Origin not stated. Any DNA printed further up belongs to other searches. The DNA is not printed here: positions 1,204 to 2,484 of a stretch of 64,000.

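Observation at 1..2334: GDP-heptose-type module (hddA-gmhA-4,6-dehydratase) in an archaeon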

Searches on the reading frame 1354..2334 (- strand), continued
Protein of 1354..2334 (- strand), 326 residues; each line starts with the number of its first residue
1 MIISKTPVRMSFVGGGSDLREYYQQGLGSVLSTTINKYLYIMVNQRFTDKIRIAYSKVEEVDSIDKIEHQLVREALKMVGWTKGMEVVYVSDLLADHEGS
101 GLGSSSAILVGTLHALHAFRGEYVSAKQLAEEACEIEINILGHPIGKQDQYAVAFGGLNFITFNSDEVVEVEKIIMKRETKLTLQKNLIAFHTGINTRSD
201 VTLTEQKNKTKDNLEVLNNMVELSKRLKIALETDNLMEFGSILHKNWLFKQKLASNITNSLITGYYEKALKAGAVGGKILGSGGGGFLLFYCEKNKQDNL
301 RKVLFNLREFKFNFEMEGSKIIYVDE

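Call 26: search_protein_families(library=ncbifam, proteins=[L004:5036-6085:+, L004:6091-7377:+, L004:7384-8649:+, L004:8646-9245:+, L004:9256-10164:+, L004:10179-11291:+, L004:11263-12057:+, L004:12054-13133:+, L023:9462-9995:+, L004:2008-3282:+], max_evalue=0.00001)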
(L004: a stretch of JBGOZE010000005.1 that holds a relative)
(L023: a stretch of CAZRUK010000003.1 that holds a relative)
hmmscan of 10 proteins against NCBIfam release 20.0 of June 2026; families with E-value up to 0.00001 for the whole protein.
L004:5036-6085:+ (349 aa): 24 families
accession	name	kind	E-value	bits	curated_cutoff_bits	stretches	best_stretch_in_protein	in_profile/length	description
TIGR01179.1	galE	equivalog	1.3e-30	106.4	262.3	2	2-179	1-182/332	UDP-glucose 4-epimerase GalE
TIGR03466.1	HpnA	hypoth_equivalog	1.6e-22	79.8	367.65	1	1-175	1-172/327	hopanoid-associated sugar epimerase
TIGR04180.1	EDH_00030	hypoth_equivalog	5.4e-19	68.4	475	1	3-268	1-264/297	NAD-dependent 4,6-dehydratase LegB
TIGR02197.1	heptose_epim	equivalog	6.4e-19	68.3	274.6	1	3-266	1-268/316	ADP-glyceromanno-heptose 6-epimerase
NF007956.0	PRK10675.1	subfamily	4.7e-17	62.1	394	1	1-168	1-175/338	UDP-glucose 4-epimerase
NF042422.1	oxyalk_red_OleD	equivalog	4e-15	56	580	1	1-179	1-174/329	2-alkyl-3-oxoalkanoate reductase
NF043036.1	ErythonDh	equivalog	3.6e-14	52.7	325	1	1-261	1-268/321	D-erythronate dehydrogenase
NF008872.0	PRK11908.1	equivalog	9e-14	51.3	294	1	1-258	2-270/349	bifunctional UDP-4-keto-pentose/UDP-xylose synthase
TIGR01214.1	rmlD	equivalog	1.8e-13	50.2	224.05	1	2-189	1-159/285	dTDP-4-dehydrorhamnose reductase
TIGR01181.1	dTDP_gluc_dehyt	equivalog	1.7e-12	47.1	365.1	1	2-310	1-311/321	dTDP-glucose 4,6-dehydratase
NF052578.1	StrlDmthSdmBMthl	equivalog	4.4e-12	46.4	600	1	1-213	1-210/328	sterol demethylase protein SdmB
NF042423.1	oxyalk_red_Shew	equivalog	1.1e-11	44.4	580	1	2-176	10-177/331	2-alkyl-3-oxoalkanoate reductase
TIGR01746.1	Thioester-redct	subfamily_domain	1.5e-11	44.2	213.35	1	66-257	87-279/371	thioester reductase domain-containing protein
NF011728.1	PRK15181.1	equivalog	2.7e-11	43.1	760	1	3-241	18-265/348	Vi polysaccharide biosynthesis UDP-N-acetylglucosaminuronic acid C-4 epimerase TviC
TIGR01777.1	yfcH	hypoth_equivalog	3.8e-11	43.1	207.35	1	3-228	1-214/292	TIGR01777 family oxidoreductase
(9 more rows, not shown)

L004:6091-7377:+ (428 aa): 41 families (the best 25 are shown)
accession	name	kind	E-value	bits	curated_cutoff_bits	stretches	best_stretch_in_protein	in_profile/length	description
NF006506.0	PRK08942.1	equivalog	1.2e-45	155.3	178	1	249-402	3-155/182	D-glycero-beta-D-manno-heptose 1,7-bisphosphate 7-phosphatase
NF050049.1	HBPPhtaseGmhB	domain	1.7e-37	128.9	250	1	249-394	3-143/171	D-glycero-alpha-D-manno-heptose-1,7-bisphosphate 7-phosphatase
TIGR01656.1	Histidinol-ppas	subfamily_domain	8e-37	126.4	84.15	1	251-392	2-143/149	histidinol-phosphate phosphatase domain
NF052502.1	man1P_GTase_Rv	exception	5.9e-32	110.9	440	1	21-231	2-214/352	mannose-1-phosphate guanylyltransferase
TIGR03992.1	Arch_glmU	subfamily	6e-32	111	292.1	1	21-235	2-216/393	bifunctional sugar-1-phosphate nucleotidylyltransferase/acetyltransferase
TIGR01662.1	HAD-SF-IIIA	subfamily_domain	1.1e-31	109.9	44.6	1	250-394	1-138/141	HAD-IIIA family hydrolase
TIGR00213.1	GmhB_yaeD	subfamily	3.1e-30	105.2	149.6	1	250-394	2-149/176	D-glycero-beta-D-manno-heptose 1,7-bisphosphate 7-phosphatase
NF049965.1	GlMnHpPGnyltfHddC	equivalog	2.2e-29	102.7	300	1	20-235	1-210/221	D-glycero-D-manno-heptose 1-phosphate guanosyltransferase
NF045761.1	NAMPUrTaseMurU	equivalog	5.1e-27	95.2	250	1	21-243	2-224/226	N-acetylmuramate alpha-1-phosphate uridylyltransferase MurU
NF041313.1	UDPGP_AglF_Halo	equivalog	4e-26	91.9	400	1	21-198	2-180/234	UTP--glucose-1-phosphate uridylyltransferase AglF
NF003937.0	PRK05446.1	equivalog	6.7e-26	91.1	443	1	249-416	3-170/355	bifunctional histidinol-phosphatase/imidazoleglycerol-phosphate dehydratase HisB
NF005264.0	PRK06769.1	equivalog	2.2e-25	89.4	217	1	250-401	5-143/175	HAD-IIIA family hydrolase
TIGR02623.1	G1P_cyt_trans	equivalog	1.1e-23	84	300.25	2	21-84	2-65/255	glucose-1-phosphate cytidylyltransferase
TIGR01261.1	hisB_Nterm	equivalog_domain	6.2e-22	77.8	140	1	250-396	2-148/161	histidinol-phosphatase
TIGR01208.1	rmlA_long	equivalog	1.5e-20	73.4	320.25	1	22-150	2-132/353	glucose-1-phosphate thymidylyltransferase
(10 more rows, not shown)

L004:7384-8649:+ (421 aa): 0 families

L004:8646-9245:+ (199 aa): 1 family
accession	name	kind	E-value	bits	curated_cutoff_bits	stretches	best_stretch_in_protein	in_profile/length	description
TIGR01221.1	rmlC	equivalog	1.1e-49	168.6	155.75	1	13-188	4-174/176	dTDP-4-dehydrorhamnose 3,5-epimerase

L004:9256-10164:+ (302 aa): 18 families
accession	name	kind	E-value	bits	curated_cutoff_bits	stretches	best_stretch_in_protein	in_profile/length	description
TIGR01179.1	galE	equivalog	6.5e-24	84.4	262.3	1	2-292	1-312/332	UDP-glucose 4-epimerase GalE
TIGR01181.1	dTDP_gluc_dehyt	equivalog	7.8e-23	81.1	365.1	1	3-301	2-308/321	dTDP-glucose 4,6-dehydratase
TIGR02197.1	heptose_epim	equivalog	2e-21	76.5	274.6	1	3-299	1-308/316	ADP-glyceromanno-heptose 6-epimerase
TIGR04180.1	EDH_00030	hypoth_equivalog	7.9e-16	58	475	1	3-291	1-296/297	NAD-dependent 4,6-dehydratase LegB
NF007490.0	PRK10084.1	subfamily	6.5e-14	51.7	649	1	122-301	153-331/361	dTDP-glucose 4,6-dehydratase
NF008360.0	PRK11150.1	equivalog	2e-13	50.2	452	1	161-255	165-264/310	ADP-glyceromanno-heptose 6-epimerase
NF007582.0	PRK10217.1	equivalog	5.8e-13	48.6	698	1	153-301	177-328/355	dTDP-glucose 4,6-dehydratase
NF047922.1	GDPFucSynFcl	equivalog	3.1e-11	43.3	500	1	196-300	204-297/308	GDP-L-fucose synthase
NF042422.1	oxyalk_red_OleD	equivalog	5.1e-10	39.2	580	1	1-250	1-255/329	2-alkyl-3-oxoalkanoate reductase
TIGR01777.1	yfcH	hypoth_equivalog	6e-10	39.2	207.35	1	3-80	1-71/292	TIGR01777 family oxidoreductase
TIGR03466.1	HpnA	hypoth_equivalog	7.7e-10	38.2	367.65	1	1-113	1-113/327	hopanoid-associated sugar epimerase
TIGR02622.1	CDP_4_6_dhtase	equivalog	1.2e-09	37.8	278.45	1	2-301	6-327/352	CDP-glucose 4,6-dehydratase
NF058621.1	DiazavRedAvaA7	equivalog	7.3e-09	35.7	400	1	1-294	1-298/304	3-diazoavenalumate denitrifying reductase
NF050030.1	thlkprotThyD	equivalog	9.9e-09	34.8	400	1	1-238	1-243/305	thylakoid membrane protein ThyD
NF042423.1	oxyalk_red_Shew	equivalog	2.8e-07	29.9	580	1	2-211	10-217/331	2-alkyl-3-oxoalkanoate reductase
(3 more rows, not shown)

L004:10179-11291:+ (370 aa): 25 families
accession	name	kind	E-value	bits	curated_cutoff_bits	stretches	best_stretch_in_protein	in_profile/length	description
TIGR01179.1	galE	equivalog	1.4e-37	129.3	262.3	2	5-124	1-129/332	UDP-glucose 4-epimerase GalE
TIGR04180.1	EDH_00030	hypoth_equivalog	1.1e-35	123.2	475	2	160-328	129-296/297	NAD-dependent 4,6-dehydratase LegB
TIGR01181.1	dTDP_gluc_dehyt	equivalog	1.7e-35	122.7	365.1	2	164-342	139-312/321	dTDP-glucose 4,6-dehydratase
TIGR02197.1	heptose_epim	equivalog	4.7e-25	88.4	274.6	2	6-125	1-123/316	ADP-glyceromanno-heptose 6-epimerase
NF007490.0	PRK10084.1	subfamily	8.9e-21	74.3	649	1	4-342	1-335/361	dTDP-glucose 4,6-dehydratase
NF011728.1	PRK15181.1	equivalog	5.6e-20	71.6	760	1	158-341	147-337/348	Vi polysaccharide biosynthesis UDP-N-acetylglucosaminuronic acid C-4 epimerase TviC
NF007956.0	PRK10675.1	subfamily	7.6e-19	68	394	1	4-123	1-131/338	UDP-glucose 4-epimerase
NF042422.1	oxyalk_red_OleD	equivalog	2.4e-18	66.6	580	1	4-125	1-119/329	2-alkyl-3-oxoalkanoate reductase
NF008872.0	PRK11908.1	equivalog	4.1e-17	62.3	294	1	168-349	141-343/349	bifunctional UDP-4-keto-pentose/UDP-xylose synthase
NF043036.1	ErythonDh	equivalog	8.2e-17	61.4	325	1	4-123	1-132/321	D-erythronate dehydrogenase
NF007582.0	PRK10217.1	equivalog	2.2e-16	59.9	698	2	170-341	154-331/355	dTDP-glucose 4,6-dehydratase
NF047837.1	UDPAcbARedWbcJ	equivalog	1.3e-15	57.2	500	1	175-292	102-216/372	UDP-2-acetamido-2,6-beta-L-arabino-hexul-4-ose reductase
TIGR03466.1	HpnA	hypoth_equivalog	5.4e-15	55.1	367.65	1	4-121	1-118/327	hopanoid-associated sugar epimerase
TIGR01777.1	yfcH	hypoth_equivalog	1.2e-14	54.6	207.35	1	6-123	1-119/292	TIGR01777 family oxidoreductase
NF005998.1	PRK08125.1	equivalog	9e-13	47.5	777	1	169-294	456-588/649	bifunctional UDP-4-amino-4-deoxy-L-arabinose formyltransferase/UDP-glucuronic acid oxidase ArnA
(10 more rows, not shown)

L004:11263-12057:+ (264 aa): 1 family
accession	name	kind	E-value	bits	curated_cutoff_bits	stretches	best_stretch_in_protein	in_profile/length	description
NF045824.1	RhmsylMtase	equivalog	2.3e-33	115.5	400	1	42-259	15-223/226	rhamnosyl O-methyltransferase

L004:12054-13133:+ (359 aa): 1 family
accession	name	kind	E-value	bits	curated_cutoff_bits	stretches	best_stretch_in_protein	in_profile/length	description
TIGR04440.1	glyco_TIGR04440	domain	4e-52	177.1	70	1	6-225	1-215/215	TIGR00180 family glycosyltransferase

L023:9462-9995:+ (177 aa): 1 family
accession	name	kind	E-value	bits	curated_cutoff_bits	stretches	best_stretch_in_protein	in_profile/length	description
TIGR01221.1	rmlC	equivalog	1.5e-08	34.7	155.75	1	23-135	1-120/176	dTDP-4-dehydrorhamnose 3,5-epimerase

L004:2008-3282:+ (424 aa): 1 family
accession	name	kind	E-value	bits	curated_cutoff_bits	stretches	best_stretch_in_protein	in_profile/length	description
NF047674.1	TeichurnBiosyTuaB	equivalog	2.5e-08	33.4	580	1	23-338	8-326/469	teichuronic acid biosynthesis protein TuaB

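Call 27: search_protein_families(library=pfam, proteins=[L004:5036-6085:+, L004:6091-7377:+, L004:7384-8649:+, L004:8646-9245:+, L004:9256-10164:+, L004:10179-11291:+, L004:11263-12057:+, L004:12054-13133:+, L023:9462-9995:+, L004:2008-3282:+], max_evalue=0.00001)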
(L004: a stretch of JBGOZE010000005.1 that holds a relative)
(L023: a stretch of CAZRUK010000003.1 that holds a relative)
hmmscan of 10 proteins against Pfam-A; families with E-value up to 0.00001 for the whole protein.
L004:5036-6085:+ (349 aa): 8 families
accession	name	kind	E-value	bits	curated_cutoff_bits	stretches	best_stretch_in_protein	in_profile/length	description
PF01370.27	Epimerase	-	8.9e-43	146.9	20.9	1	3-240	1-240/240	NAD dependent epimerase/dehydratase family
PF16363.11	GDP_Man_Dehyd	-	2.4e-19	70.4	27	1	4-266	1-273/332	GDP-mannose 4,6 dehydratase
PF01073.25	3Beta_HSD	-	6.7e-19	68.4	22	1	4-193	1-200/280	3-beta hydroxysteroid dehydrogenase/isomerase family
PF04321.23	RmlD_sub_bind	-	2.5e-18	66.6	27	1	1-178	1-156/287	RmlD substrate binding domain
PF07993.18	NAD_binding_4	-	2.5e-14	53.5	20.1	1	66-196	87-232/258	Male sterility protein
PF05368.20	NmrA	-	6.1e-09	36.3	27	1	2-266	4-241/298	NmrA-like family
PF02719.21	Polysacc_synt_2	-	1.3e-07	31.5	20.2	1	3-130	1-146/293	Polysaccharide biosynthesis protein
PF13460.12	NAD_binding_10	-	2.6e-07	31.1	27.2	1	9-171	3-144/184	NAD(P)H-binding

L004:6091-7377:+ (428 aa): 6 families
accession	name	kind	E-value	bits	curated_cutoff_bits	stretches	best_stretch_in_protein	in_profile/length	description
PF00483.29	NTP_transferase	-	5.6e-21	75.7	21.2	1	22-242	2-238/245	Nucleotidyl transferase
PF08645.17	PNK3P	-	1.6e-11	44.6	22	1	250-377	1-126/161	Polynucleotide kinase 3 phosphatase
PF13242.12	Hydrolase_like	-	4.6e-11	42.9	22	1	349-398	2-52/75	HAD-hyrolase-like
PF13419.12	HAD_2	-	4e-10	40.5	23.8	1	268-394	70-178/178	Haloacid dehalogenase-like hydrolase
PF12804.13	NTP_transf_3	-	1.1e-08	35.9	27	1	22-82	1-57/160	MobA-like NTP transferase domain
PF00702.32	Hydrolase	-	1.9e-08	35.3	26.4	1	261-388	85-191/191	haloacid dehalogenase-like hydrolase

L004:7384-8649:+ (421 aa): 3 families
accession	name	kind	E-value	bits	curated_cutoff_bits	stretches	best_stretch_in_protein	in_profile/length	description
PF08484.17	Methyltransf_14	-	2.8e-43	147.9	23.5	1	245-411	1-160/160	C-methyltransferase C-terminal domain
PF08421.16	Methyltransf_13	-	1.3e-20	73.7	31.3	1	7-66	1-62/62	Putative zinc binding domain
PF13489.12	Methyltransf_23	-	2.2e-14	54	27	1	96-239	20-162/164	Methyltransferase domain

L004:8646-9245:+ (199 aa): 1 family
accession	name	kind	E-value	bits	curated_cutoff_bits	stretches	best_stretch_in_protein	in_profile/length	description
PF00908.23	dTDP_sugar_isom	-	1.1e-58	198.2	27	1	14-187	2-167/168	dTDP-4-dehydrorhamnose 3,5-epimerase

L004:9256-10164:+ (302 aa): 5 families
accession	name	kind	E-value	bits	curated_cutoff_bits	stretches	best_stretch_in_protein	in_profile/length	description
PF01370.27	Epimerase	-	3.5e-38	131.8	20.9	1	3-227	1-240/240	NAD dependent epimerase/dehydratase family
PF16363.11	GDP_Man_Dehyd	-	4.7e-28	99.1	27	1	4-300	1-332/332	GDP-mannose 4,6 dehydratase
PF01073.25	3Beta_HSD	-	2.8e-08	33.6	22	0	162-217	177-231/280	3-beta hydroxysteroid dehydrogenase/isomerase family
PF02719.21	Polysacc_synt_2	-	1.6e-06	28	20.2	0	3-44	1-43/293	Polysaccharide biosynthesis protein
PF13460.12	NAD_binding_10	-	8.7e-06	26.2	27.2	0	7-66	1-62/184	NAD(P)H-binding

L004:10179-11291:+ (370 aa): 6 families
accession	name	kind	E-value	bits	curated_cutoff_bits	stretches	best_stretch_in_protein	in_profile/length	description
PF01370.27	Epimerase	-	9.6e-47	159.8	20.9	2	6-125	1-124/240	NAD dependent epimerase/dehydratase family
PF16363.11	GDP_Man_Dehyd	-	1.3e-44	153.4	27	2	7-124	1-137/332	GDP-mannose 4,6 dehydratase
PF07993.18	NAD_binding_4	-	1.3e-12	47.8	20.1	1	60-222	84-217/258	Male sterility protein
PF01073.25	3Beta_HSD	-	4.4e-12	46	22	1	7-126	1-126/280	3-beta hydroxysteroid dehydrogenase/isomerase family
PF02719.21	Polysacc_synt_2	-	4.7e-10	39.6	20.2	0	164-307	126-267/293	Polysaccharide biosynthesis protein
PF04321.23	RmlD_sub_bind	-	4.1e-08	33.1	27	0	4-120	1-105/287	RmlD substrate binding domain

L004:11263-12057:+ (264 aa): 2 families
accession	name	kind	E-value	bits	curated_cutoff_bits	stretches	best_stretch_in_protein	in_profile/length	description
PF04989.18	RMNT_CmcI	-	5e-66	222.8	23.2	1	58-262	3-206/206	Rhamnosyl O-methyltransferase/CmcI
PF13578.12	Methyltransf_24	-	1e-07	33.2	26.3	1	92-204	1-104/105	Methyltransferase domain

L004:12054-13133:+ (359 aa): 1 family
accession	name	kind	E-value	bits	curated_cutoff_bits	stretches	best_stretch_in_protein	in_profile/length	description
PF00535.33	Glycos_transf_2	-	2.5e-08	34.5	23.3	1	8-141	1-131/168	Glycosyl transferase family 2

L023:9462-9995:+ (177 aa): 2 families
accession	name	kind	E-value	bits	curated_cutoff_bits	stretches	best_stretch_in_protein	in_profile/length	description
PF00908.23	dTDP_sugar_isom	-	4.8e-11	43.1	27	1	28-155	3-136/168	dTDP-4-dehydrorhamnose 3,5-epimerase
PF05523.17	FdtA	-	1.3e-06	28.6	23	1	31-139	2-103/131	WxcM-like, C-terminal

L004:2008-3282:+ (424 aa): 2 families
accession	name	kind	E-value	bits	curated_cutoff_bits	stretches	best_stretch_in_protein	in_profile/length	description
PF01943.22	Polysacc_synt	-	4.9e-19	69.3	28.2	1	26-287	4-271/274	Polysaccharide biosynthesis protein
PF13440.11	Polysacc_synt_3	-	4.8e-13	49.4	23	1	48-337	2-292/293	Polysaccharide biosynthesis protein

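Call 28: find_encoding_contigs(protein=P0001, flank=10000, max_places=6)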
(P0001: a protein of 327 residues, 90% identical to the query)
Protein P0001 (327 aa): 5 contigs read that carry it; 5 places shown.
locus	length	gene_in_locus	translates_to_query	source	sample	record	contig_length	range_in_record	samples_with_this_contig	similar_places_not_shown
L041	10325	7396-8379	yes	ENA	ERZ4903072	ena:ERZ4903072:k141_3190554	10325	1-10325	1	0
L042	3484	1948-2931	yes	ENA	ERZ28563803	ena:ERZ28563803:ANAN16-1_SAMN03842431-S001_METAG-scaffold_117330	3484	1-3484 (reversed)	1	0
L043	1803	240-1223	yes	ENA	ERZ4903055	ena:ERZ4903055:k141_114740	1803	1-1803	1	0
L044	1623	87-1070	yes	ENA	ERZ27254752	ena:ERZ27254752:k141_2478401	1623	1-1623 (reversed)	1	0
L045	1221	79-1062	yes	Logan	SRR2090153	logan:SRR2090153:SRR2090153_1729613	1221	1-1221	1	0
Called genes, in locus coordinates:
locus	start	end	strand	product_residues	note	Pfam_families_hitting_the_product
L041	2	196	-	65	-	?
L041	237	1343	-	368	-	PF01041:DegT_DnrJ_EryC1, PF00266:Aminotran_5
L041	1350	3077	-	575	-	PF01073:3Beta_HSD, PF01370:Epimerase, PF02719:Polysacc_synt_2, PF04321:RmlD_sub_bind, PF07993:NAD_binding_4, PF16363:GDP_Man_Dehyd, PF13460:NAD_binding_10, PF00483:NTP_transferase, +1 more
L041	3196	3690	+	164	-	PF19480:DUF6016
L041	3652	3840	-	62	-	-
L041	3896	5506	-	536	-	PF02310:B12-binding, PF04055:Radical_SAM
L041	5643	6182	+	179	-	PF13384:HTH_23 (faint), PF13565:HTH_32, PF13592:HTH_33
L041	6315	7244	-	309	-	PF00535:Glycos_transf_2, PF10111:Glyco_tranf_2_2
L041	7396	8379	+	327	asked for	PF00288:GHMP_kinases_N, PF08544:GHMP_kinases_C (weak)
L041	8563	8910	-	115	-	-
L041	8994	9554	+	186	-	PF13580:SIS_2, PF01380:SIS (faint)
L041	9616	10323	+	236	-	?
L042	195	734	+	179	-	PF13384:HTH_23 (faint), PF13565:HTH_32, PF13592:HTH_33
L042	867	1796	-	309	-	PF00535:Glycos_transf_2, PF10111:Glyco_tranf_2_2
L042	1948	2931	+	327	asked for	PF00288:GHMP_kinases_N, PF08544:GHMP_kinases_C (weak)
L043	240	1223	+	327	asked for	PF00288:GHMP_kinases_N, PF08544:GHMP_kinases_C (weak)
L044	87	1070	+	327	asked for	PF00288:GHMP_kinases_N, PF08544:GHMP_kinases_C (weak)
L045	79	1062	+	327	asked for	PF00288:GHMP_kinases_N, PF08544:GHMP_kinases_C (weak)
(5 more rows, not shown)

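Call 30: list_cluster_members(proteins=[window:1354-2334:-, window:701-1282:-, L001:2575-3570:+, window:52197-53159:-, window:38596-39984:-, window:50309-51013:-, window:4026-5741:+, window:2486-3412:+])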
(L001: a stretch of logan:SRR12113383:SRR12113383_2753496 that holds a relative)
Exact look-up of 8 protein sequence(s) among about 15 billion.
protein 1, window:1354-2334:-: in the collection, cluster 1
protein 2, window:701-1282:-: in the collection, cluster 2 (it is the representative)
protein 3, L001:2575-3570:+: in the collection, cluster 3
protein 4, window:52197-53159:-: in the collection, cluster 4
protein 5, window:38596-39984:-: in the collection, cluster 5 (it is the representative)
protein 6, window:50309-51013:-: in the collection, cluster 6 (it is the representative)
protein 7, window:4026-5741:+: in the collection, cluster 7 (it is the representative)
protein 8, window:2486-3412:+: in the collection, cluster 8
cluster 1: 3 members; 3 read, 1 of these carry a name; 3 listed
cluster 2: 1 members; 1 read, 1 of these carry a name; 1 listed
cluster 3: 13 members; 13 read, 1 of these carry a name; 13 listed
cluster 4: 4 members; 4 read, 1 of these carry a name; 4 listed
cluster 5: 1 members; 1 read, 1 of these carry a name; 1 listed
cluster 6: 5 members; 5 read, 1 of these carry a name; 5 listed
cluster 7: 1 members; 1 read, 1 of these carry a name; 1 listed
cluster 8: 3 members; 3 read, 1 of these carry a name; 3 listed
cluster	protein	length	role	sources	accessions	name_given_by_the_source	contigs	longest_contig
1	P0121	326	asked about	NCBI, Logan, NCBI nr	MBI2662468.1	GHMP kinase [Candidatus Woesearchaeota archaeon]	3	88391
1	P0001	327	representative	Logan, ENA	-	-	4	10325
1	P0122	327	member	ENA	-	-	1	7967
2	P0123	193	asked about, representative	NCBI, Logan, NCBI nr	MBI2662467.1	SIS domain-containing protein [Candidatus Woesearchaeota archaeon]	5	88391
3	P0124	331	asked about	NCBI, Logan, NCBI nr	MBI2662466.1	GDP-mannose 4,6-dehydratase [Candidatus Woesearchaeota archaeon]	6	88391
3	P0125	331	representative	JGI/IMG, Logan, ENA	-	-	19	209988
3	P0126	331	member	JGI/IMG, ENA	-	-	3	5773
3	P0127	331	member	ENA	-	-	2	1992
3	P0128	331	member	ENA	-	-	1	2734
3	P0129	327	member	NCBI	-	-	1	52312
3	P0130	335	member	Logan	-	-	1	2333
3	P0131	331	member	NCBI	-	-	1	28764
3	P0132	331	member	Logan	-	-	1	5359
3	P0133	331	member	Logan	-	-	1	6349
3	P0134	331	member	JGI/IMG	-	-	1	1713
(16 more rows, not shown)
